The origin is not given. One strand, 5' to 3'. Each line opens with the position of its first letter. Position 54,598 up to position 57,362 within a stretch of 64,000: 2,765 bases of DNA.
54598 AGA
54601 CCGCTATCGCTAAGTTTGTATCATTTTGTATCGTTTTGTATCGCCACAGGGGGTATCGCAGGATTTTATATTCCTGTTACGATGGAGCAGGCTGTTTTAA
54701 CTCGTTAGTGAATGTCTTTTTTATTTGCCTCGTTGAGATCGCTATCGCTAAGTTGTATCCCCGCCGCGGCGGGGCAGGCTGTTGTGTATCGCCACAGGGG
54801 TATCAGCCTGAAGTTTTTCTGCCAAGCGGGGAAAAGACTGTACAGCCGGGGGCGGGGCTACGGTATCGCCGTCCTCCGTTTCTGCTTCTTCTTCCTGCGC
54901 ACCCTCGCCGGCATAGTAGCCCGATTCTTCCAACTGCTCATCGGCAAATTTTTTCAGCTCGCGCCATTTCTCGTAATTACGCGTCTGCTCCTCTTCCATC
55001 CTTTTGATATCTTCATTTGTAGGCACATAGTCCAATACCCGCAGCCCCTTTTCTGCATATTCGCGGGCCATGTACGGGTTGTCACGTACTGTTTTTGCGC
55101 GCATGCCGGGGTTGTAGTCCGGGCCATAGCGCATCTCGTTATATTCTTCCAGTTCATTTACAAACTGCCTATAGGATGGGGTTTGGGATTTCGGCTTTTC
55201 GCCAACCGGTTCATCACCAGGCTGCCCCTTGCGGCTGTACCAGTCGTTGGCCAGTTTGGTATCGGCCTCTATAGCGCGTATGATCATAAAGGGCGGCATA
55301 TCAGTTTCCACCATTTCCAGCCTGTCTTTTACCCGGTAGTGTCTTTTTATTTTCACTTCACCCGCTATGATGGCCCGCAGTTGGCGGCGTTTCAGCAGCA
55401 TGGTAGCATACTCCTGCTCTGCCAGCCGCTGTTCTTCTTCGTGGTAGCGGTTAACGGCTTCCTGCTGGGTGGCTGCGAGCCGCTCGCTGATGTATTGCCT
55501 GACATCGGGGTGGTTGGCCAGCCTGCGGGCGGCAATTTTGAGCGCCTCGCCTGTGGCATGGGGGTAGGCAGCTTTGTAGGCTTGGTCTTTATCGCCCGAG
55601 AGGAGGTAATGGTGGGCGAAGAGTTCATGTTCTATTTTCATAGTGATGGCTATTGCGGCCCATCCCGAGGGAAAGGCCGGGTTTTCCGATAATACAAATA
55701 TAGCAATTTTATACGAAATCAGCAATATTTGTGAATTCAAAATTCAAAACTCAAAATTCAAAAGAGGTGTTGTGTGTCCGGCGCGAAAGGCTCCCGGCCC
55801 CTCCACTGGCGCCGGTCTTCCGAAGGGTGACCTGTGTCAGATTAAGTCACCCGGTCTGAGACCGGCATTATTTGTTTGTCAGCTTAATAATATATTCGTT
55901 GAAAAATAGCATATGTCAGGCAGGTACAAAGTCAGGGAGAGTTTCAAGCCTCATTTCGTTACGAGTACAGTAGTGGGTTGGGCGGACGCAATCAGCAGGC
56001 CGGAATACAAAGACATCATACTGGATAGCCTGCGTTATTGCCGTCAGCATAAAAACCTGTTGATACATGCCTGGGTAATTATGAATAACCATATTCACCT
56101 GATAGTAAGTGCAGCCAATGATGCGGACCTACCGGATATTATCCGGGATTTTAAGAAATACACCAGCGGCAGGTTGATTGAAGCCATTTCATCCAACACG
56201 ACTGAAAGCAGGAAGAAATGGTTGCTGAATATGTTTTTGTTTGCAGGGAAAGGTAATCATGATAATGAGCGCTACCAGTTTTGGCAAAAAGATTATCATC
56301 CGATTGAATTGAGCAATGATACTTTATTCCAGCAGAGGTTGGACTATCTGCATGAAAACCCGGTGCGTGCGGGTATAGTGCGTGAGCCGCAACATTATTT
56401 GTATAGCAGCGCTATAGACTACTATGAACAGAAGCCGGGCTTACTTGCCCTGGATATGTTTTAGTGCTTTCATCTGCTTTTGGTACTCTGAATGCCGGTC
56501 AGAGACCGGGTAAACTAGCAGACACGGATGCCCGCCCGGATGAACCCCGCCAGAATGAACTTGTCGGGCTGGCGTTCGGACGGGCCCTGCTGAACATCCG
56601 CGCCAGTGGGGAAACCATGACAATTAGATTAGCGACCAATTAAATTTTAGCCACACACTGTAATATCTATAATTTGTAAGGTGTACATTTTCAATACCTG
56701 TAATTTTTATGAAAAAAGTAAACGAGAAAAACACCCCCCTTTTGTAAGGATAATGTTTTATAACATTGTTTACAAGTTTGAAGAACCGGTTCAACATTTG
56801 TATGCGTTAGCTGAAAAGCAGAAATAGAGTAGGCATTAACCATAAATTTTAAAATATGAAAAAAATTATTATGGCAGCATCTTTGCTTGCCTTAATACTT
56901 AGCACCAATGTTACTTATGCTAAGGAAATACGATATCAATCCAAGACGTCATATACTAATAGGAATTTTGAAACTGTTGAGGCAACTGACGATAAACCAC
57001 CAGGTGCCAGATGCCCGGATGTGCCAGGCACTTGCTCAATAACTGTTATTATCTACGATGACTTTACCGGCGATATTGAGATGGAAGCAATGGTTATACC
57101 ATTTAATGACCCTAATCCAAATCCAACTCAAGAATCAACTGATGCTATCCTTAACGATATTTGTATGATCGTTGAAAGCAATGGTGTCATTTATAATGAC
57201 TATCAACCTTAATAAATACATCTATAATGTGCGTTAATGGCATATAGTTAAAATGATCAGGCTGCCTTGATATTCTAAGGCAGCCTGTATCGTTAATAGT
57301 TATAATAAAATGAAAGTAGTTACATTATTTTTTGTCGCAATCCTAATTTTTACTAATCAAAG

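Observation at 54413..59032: A 4.6-kb mosaic island splits a legB-legC ... ptmE-like NDP-sugar cassette and severs the head of the polysaccharide locus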

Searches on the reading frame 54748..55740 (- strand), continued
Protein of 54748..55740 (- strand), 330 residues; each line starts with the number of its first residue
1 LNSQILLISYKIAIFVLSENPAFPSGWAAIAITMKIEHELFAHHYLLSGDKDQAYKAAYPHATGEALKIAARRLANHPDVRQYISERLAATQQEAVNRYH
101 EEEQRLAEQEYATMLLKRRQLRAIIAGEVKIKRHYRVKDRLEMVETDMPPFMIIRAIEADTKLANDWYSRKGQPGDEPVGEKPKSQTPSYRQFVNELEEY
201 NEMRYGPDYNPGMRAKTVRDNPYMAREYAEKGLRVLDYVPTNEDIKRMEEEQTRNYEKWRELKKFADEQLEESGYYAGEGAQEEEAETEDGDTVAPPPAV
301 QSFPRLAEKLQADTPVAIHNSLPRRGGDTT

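Call 80: find_related_loci(query=A2, collection=viral_contigs, flank=6000)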
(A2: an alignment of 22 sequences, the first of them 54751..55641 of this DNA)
Query A2 (297 aa) in viral_contigs; peptide patterns used: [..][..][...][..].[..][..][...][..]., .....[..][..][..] (x = any residue, [..] = any of these).
90 stretches matched a pattern, but none encodes a relative of the query by tblastn (E <= 1e-3).

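Call 83: fold_search(model_id=the predicted structure, library=viral)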
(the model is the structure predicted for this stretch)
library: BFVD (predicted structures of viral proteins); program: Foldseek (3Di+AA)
matches with E <= 10: 537; with E <= 0.001: 8
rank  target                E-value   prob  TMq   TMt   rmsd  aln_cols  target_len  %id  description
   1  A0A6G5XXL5            5.9e-05  1.00  0.18  0.30  20.9       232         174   14  (no name in the UniProt tables at hand)
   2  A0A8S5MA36            8.3e-05  1.00  0.20  0.24  20.4       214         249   16  Terminase small subunit [Siphoviridae sp. ctsDY37]
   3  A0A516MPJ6            1.2e-04  1.00  0.20  0.34  16.6       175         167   16  (no name in the UniProt tables at hand)
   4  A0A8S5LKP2            1.7e-04  1.00  0.19  0.33  20.4       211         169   14  Terminase small subunit [Siphoviridae sp. ctcPV5]
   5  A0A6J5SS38            2.1e-04  1.00  0.18  0.35  17.6       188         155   14  Terminase small subunit [uncultured Caudovirales phage]
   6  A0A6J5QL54            2.3e-04  1.00  0.20  0.29  12.0       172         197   19  Terminase small subunit [uncultured Caudovirales phage]
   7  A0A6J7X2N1            2.6e-04  1.00  0.18  0.35  20.0       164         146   17  Terminase small subunit [uncultured Caudovirales phage]
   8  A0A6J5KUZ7            4.9e-04  1.00  0.23  0.39  14.5       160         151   19  Uncharacterized protein [uncultured Caudovirales phage]
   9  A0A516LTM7            1.0e-03  0.98  0.15  0.21  23.4       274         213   16  (no name in the UniProt tables at hand)
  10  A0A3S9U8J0            3.1e-03  0.99  0.24  0.32  20.0       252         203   16  Helix-turn-helix DNA binding domain protein [Streptomyces phage Hiyaa]
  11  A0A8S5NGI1            3.3e-03  1.00  0.18  0.37  18.7       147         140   16  Terminase small subunit [Siphoviridae sp. ctRg81]
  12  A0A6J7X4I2            4.6e-03  0.96  0.20  0.21  43.8       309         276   12  Terminase small subunit [uncultured Caudovirales phage]
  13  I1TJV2                8.7e-03  1.00  0.18  0.38  15.5       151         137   20  (no name in the UniProt tables at hand)
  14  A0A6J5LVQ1            1.0e-02  1.00  0.19  0.34  19.1       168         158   15  Terminase small subunit [uncultured Caudovirales phage]
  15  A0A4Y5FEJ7            1.0e-02  0.99  0.18  0.34  17.5       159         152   16  (no name in the UniProt tables at hand)
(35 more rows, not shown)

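Call 107: search_protein_families(library=padloc, proteins=[window:54751-55641:-, L088:655-1422:-, L088:387-644:-], max_evalue=0.01)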
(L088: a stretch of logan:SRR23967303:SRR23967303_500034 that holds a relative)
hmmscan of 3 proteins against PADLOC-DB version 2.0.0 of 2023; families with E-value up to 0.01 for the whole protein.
window:54751-55641:- (297 aa): 0 families

L088:655-1422:- (255 aa): 0 families

L088:387-644:- (85 aa): 0 families

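Call 109: search_protein_representatives(alignment_id=A2)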
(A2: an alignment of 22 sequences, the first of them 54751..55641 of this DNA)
Query: 22 sequences, 325 profile positions. Proteins with E-value up to 0.001 (for the whole library): 292; up to 1e-10: 96; up to 1e-30: 14. The best 150 are listed.
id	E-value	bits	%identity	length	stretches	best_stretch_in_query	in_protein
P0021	1.7e-143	494.4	-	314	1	1-314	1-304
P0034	7.4e-123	426.6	-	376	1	3-318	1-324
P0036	2.2e-118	411.9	-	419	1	1-317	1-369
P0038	2.1e-114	398.8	-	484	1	1-320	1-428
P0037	1.9e-102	359.5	-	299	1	1-266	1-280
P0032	1.8e-97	343.2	-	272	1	1-274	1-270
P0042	5.6e-95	335.0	-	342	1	1-243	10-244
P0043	1.5e-88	313.8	-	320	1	1-220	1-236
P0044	5.5e-47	177.2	-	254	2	1-146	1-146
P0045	7.7e-39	150.5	-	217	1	1-172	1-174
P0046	2.8e-37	145.3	-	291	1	1-158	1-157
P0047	3.1e-36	141.9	-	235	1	1-155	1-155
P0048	4.5e-33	131.5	-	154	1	1-141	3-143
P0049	3.7e-31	125.2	-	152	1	4-133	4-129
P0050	1.3e-30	123.4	-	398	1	2-147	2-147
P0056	1.5e-28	116.7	-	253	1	4-155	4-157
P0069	7.0e-24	101.3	-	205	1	3-134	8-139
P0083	4.9e-22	95.3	-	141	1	1-130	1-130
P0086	4.1e-21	92.2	-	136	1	4-136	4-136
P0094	6.4e-19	85.0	-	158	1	3-134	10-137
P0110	4.5e-13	65.8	-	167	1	4-140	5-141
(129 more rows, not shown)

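Call 110: search_protein_families(library=pfam, proteins=[P0044, P0045, P0048, P0049, P0056, P0069, P0083, P0086, P0094, P0110], max_evalue=0.01)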
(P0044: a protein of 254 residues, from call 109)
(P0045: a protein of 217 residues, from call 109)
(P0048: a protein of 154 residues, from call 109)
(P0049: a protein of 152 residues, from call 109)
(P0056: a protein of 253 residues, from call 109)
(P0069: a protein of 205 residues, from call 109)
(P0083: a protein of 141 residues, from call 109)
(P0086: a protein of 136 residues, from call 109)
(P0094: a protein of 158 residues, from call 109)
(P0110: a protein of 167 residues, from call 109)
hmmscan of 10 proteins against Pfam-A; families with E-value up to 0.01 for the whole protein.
P0044 (254 aa): 1 family
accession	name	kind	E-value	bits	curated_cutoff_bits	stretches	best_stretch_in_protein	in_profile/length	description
PF03592.21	Terminase_2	-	0.0042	18.2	26.1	1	6-76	6-70/141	Terminase small subunit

P0045 (217 aa): 1 family
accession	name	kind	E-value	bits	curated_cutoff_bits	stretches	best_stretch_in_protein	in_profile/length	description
PF03592.21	Terminase_2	-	0.00097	20.2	26.1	1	6-108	6-99/141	Terminase small subunit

P0048 (154 aa): 1 family
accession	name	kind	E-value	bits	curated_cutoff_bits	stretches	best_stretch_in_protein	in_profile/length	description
PF03592.21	Terminase_2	-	0.0029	18.7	26.1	1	8-133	6-128/141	Terminase small subunit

P0049 (152 aa): 1 family
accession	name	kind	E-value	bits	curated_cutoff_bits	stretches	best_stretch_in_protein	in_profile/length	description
PF03592.21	Terminase_2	-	1.6e-07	32.4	26.1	1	3-61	3-59/141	Terminase small subunit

P0056 (253 aa): 2 families
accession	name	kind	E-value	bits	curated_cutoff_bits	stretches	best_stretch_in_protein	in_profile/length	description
PF03592.21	Terminase_2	-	3.9e-10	40.9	26.1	1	1-82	1-80/141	Terminase small subunit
PF02515.22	CoA_transf_3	-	0.0025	17.5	23.3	1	43-135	264-357/366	CoA-transferase family III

P0069 (205 aa): 1 family
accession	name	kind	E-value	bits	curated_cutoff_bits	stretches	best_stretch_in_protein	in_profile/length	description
PF03592.21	Terminase_2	-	0.0016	19.5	26.1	1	20-70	15-63/141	Terminase small subunit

P0083 (141 aa): 1 family
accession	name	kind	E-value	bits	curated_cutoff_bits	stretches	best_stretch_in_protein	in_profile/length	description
PF03592.21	Terminase_2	-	2.8e-06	28.4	26.1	1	6-109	6-100/141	Terminase small subunit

P0086 (136 aa): 1 family
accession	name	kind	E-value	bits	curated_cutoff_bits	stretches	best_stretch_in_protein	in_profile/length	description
PF03592.21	Terminase_2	-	3.7e-09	37.8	26.1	1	1-81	1-78/141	Terminase small subunit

P0094 (158 aa): 1 family
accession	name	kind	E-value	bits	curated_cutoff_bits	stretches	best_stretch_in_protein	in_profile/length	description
PF03592.21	Terminase_2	-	0.00038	21.5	26.1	1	9-142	2-135/141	Terminase small subunit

P0110 (167 aa): 1 family
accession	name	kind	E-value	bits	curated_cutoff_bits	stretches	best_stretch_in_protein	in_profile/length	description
PF03592.21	Terminase_2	-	1.3e-07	32.8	26.1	1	3-130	2-126/141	Terminase small subunit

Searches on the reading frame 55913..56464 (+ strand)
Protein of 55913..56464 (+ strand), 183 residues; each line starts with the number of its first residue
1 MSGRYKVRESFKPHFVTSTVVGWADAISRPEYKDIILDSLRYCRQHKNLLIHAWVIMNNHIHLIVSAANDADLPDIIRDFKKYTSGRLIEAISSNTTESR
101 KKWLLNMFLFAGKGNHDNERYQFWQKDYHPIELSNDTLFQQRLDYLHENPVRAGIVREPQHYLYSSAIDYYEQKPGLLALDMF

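Call 3: search_protein_families(library=pfam, proteins=[window:55913-56464:+], max_evalue=0.01)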
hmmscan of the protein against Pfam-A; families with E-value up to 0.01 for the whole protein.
window:55913-56464:+ (183 aa): 1 family
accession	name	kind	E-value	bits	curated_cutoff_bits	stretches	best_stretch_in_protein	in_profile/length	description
PF01797.21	Y1_Tnp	-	7.1e-08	33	23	1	32-98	24-90/121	Transposase IS200 like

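Call 4: search_protein_families(library=ncbifam, proteins=[window:55913-56464:+], max_evalue=0.01)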
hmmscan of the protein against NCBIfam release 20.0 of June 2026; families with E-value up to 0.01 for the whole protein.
window:55913-56464:+ (183 aa): 2 families
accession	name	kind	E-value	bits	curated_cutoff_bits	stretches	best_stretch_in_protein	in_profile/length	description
NF047646.1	REP_Tyr_transpos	equivalog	5.8e-31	107.4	80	1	7-165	5-146/146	REP-associated tyrosine transposase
NF033573.1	transpos_IS200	equivalog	2.6e-06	27.7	55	1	33-108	31-108/126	IS200/IS605 family transposase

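Call 13: search_protein_families(library=phrogs, proteins=[window:55913-56464:+], max_evalue=0.01)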
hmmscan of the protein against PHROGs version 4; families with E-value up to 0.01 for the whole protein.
window:55913-56464:+ (183 aa): 2 families
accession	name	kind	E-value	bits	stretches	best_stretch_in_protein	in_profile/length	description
phrog_2577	-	integration and excision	1.3e-05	26.4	1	32-109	34-111/134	transposase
phrog_18266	-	unknown function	0.00026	22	0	42-83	41-83/165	-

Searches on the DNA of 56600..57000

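Call 86: search_rna_families(source=window, start=56600, end=57000, threshold=evalue, max_evalue=1, show_alignments=2)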
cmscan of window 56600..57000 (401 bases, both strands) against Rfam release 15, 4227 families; matches with E-value up to 1: 2.
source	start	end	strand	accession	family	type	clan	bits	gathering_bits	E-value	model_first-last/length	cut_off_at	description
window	56801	56835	+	RF02914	DUF805b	Cis-reg;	CL00115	37.4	35.6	3.5e-09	1-35/35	no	DUF805b RNA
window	56732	56782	-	RF01098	RF_site9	Cis-reg; frameshift_element;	-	19.8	70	0.37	1-50/50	no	Gag/pro ribosomal frameshift site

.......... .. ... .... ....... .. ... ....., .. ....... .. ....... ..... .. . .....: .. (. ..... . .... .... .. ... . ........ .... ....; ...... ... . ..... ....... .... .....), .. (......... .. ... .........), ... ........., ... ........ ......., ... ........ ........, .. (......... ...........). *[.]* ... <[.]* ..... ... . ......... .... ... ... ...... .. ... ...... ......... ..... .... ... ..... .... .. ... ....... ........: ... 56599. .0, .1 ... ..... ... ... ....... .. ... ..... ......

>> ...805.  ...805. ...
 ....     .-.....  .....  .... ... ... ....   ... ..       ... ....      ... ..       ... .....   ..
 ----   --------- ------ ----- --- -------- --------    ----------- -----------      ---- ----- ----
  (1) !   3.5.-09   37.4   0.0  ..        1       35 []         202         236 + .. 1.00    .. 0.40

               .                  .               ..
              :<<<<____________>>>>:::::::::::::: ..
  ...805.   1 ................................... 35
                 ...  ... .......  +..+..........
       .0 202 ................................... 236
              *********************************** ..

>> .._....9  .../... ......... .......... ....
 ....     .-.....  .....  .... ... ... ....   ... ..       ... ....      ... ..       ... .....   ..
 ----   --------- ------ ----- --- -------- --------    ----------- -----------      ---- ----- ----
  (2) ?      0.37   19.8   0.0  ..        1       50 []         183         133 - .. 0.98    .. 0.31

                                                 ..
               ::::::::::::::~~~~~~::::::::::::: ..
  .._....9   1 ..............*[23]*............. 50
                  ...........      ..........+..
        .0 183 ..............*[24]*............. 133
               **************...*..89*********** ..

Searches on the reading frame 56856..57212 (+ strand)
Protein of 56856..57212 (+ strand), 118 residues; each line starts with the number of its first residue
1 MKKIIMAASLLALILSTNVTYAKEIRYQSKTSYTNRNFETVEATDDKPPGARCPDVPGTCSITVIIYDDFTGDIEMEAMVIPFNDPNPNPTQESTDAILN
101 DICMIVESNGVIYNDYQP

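Call 3: search_protein_families(library=pfam, proteins=[window:56856-57212:+], max_evalue=0.01)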
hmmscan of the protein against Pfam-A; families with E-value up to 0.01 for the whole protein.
window:56856-57212:+ (118 aa): 0 families

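Call 4: search_protein_families(library=ncbifam, proteins=[window:56856-57212:+], max_evalue=0.01)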
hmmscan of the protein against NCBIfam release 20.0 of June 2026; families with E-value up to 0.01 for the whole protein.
window:56856-57212:+ (118 aa): 1 family
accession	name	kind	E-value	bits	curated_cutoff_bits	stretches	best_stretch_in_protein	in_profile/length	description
NF041764.1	ArtI_Ecoli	equivalog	0.0087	15.5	522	0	1-67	1-69/243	arginine ABC transporter substrate-binding protein ArtI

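Call 13: search_protein_families(library=phrogs, proteins=[window:56856-57212:+], max_evalue=0.01)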
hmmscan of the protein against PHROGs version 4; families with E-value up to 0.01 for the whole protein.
window:56856-57212:+ (118 aa): 0 families

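Call 107: search_protein_families(library=padloc, proteins=[window:56856-57212:+], max_evalue=0.01)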
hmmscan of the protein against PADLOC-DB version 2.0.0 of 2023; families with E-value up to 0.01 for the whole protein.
window:56856-57212:+ (118 aa): 0 families
